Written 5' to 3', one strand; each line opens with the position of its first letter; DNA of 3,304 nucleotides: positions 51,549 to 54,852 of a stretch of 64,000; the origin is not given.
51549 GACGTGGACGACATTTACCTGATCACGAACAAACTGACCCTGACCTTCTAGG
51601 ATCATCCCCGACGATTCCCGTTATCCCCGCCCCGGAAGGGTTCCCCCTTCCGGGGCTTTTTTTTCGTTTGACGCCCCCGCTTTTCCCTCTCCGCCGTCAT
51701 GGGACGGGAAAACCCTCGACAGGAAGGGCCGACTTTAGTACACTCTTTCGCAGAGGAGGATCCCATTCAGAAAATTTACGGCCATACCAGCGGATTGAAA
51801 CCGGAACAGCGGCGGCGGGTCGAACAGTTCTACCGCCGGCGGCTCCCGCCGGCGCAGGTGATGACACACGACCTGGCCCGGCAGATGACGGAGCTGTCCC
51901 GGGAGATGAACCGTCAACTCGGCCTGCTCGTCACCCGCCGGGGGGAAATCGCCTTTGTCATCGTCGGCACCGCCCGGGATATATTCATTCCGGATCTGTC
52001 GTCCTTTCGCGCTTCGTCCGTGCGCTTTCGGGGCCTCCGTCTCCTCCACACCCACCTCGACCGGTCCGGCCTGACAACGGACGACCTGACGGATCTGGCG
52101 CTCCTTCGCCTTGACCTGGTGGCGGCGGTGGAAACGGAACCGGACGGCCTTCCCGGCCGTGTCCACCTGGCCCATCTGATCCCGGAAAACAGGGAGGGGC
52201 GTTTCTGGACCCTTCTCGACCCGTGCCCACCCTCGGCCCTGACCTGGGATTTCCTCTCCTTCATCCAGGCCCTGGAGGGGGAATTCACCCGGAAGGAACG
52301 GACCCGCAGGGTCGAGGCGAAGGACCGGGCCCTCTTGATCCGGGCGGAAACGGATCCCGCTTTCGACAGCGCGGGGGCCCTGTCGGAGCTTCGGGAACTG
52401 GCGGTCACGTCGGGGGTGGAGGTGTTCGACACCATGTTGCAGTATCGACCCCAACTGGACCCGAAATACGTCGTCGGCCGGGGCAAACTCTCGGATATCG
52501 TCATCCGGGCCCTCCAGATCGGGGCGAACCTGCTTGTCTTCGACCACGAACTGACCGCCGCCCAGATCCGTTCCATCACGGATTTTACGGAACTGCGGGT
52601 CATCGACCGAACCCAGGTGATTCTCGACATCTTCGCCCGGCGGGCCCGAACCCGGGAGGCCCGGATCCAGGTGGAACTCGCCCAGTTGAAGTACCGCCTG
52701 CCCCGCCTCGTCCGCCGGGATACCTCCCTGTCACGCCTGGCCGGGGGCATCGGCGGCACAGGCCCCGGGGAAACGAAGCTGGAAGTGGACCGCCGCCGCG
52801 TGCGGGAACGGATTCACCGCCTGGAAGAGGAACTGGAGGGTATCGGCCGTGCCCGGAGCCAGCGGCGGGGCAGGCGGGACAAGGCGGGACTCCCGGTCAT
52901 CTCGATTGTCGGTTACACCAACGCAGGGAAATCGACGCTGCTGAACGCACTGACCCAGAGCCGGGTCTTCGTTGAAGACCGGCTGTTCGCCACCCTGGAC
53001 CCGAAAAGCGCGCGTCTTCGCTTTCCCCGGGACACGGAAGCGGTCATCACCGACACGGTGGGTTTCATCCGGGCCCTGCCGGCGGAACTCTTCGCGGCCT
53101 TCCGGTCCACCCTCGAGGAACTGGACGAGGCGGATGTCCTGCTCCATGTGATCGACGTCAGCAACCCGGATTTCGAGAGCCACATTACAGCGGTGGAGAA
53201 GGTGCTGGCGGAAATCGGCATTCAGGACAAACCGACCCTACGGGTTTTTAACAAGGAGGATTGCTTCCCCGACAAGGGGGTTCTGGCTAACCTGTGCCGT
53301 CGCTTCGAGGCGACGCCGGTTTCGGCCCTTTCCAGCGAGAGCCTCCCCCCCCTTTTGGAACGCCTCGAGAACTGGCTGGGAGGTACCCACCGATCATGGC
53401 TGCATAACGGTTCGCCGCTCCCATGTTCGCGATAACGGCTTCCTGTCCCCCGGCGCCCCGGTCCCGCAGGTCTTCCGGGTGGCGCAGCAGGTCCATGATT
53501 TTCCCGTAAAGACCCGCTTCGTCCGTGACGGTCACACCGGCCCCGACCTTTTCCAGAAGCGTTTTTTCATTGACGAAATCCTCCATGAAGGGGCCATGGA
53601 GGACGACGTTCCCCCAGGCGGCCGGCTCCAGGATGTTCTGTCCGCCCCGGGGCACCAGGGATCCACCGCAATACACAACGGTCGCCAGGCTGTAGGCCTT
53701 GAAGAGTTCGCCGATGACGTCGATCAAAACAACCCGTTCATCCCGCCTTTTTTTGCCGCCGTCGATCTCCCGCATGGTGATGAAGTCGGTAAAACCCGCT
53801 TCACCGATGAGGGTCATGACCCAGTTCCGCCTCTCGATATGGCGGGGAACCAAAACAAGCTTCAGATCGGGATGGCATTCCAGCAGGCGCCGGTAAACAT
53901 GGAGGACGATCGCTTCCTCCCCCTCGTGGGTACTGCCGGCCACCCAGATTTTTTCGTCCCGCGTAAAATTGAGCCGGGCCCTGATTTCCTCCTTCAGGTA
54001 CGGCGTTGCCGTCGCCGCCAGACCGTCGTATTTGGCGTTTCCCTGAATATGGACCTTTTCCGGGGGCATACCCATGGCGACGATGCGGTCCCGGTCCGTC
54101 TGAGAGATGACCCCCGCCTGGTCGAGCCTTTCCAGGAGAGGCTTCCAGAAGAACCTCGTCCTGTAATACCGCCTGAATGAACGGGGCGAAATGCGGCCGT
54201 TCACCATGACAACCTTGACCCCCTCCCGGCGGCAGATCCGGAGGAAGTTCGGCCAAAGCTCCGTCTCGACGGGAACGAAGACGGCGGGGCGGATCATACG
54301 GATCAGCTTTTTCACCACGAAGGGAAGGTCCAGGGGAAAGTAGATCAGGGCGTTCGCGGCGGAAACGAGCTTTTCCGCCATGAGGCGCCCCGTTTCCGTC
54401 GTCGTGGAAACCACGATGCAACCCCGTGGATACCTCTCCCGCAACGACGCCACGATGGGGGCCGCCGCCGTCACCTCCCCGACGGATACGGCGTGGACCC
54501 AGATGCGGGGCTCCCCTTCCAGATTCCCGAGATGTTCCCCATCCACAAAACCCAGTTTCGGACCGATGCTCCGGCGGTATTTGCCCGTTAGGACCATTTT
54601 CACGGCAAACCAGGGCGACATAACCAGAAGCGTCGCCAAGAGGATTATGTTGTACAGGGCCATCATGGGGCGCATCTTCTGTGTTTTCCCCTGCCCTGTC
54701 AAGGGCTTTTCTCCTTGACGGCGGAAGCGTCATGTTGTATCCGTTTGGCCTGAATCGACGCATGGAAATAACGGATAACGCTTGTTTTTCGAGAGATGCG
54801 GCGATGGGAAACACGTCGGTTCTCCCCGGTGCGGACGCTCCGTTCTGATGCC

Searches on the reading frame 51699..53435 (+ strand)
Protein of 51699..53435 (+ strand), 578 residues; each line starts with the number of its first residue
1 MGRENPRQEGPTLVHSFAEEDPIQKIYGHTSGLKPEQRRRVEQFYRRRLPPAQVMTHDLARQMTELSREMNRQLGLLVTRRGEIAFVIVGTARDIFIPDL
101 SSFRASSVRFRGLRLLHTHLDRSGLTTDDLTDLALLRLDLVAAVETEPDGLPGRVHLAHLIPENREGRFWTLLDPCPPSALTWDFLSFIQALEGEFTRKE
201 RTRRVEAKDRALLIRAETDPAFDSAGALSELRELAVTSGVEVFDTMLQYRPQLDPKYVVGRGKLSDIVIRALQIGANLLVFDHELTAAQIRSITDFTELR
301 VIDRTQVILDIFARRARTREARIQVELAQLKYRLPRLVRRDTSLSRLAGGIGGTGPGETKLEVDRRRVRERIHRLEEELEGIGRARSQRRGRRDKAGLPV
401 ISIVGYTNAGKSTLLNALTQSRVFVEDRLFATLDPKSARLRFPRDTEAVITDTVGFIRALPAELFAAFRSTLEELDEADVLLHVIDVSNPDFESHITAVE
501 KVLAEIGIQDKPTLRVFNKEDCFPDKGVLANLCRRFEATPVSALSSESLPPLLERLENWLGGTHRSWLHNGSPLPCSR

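Call 70: search_protein_families(library=pfam, proteins=[window:51699-53435:+], max_evalue=0.000001)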
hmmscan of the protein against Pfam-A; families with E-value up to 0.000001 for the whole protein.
window:51699-53435:+ (578 aa): 3 families
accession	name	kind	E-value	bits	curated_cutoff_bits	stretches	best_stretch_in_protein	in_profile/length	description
PF16360.10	GTP-bdg_M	-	2.4e-28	99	29.5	1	315-393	1-79/79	GTP-binding GTPase Middle Region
PF13167.11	GTP-bdg_N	-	4.2e-26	91.8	25.4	1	227-313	3-89/89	GTP-binding GTPase N-terminal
PF01926.29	MMR_HSR1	-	3e-22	79.3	21.9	1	401-519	2-113/113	50S ribosome-binding GTPase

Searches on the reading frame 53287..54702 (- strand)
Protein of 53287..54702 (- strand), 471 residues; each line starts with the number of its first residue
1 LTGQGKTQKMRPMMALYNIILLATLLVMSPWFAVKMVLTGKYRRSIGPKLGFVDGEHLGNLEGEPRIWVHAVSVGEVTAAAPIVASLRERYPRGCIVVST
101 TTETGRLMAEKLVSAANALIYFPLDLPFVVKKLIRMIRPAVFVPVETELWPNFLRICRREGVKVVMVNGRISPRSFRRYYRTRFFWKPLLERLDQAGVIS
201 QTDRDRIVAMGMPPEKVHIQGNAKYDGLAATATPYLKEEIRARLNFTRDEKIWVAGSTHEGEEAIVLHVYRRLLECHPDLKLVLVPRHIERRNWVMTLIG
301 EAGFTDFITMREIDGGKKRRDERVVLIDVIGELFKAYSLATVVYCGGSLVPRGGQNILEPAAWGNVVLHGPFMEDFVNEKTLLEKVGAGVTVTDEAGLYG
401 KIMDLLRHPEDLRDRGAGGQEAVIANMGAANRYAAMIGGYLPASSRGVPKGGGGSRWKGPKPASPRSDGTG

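Call 70: search_protein_families(library=pfam, proteins=[window:53287-54702:-], max_evalue=0.000001)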
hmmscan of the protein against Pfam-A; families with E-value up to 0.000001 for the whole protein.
window:53287-54702:- (471 aa): 1 family
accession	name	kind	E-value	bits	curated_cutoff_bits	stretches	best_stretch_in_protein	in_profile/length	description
PF04413.22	Glycos_transf_N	-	2.4e-59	200.3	23.9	1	61-226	13-178/179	3-Deoxy-D-manno-octulosonic-acid transferase (kdotransferase)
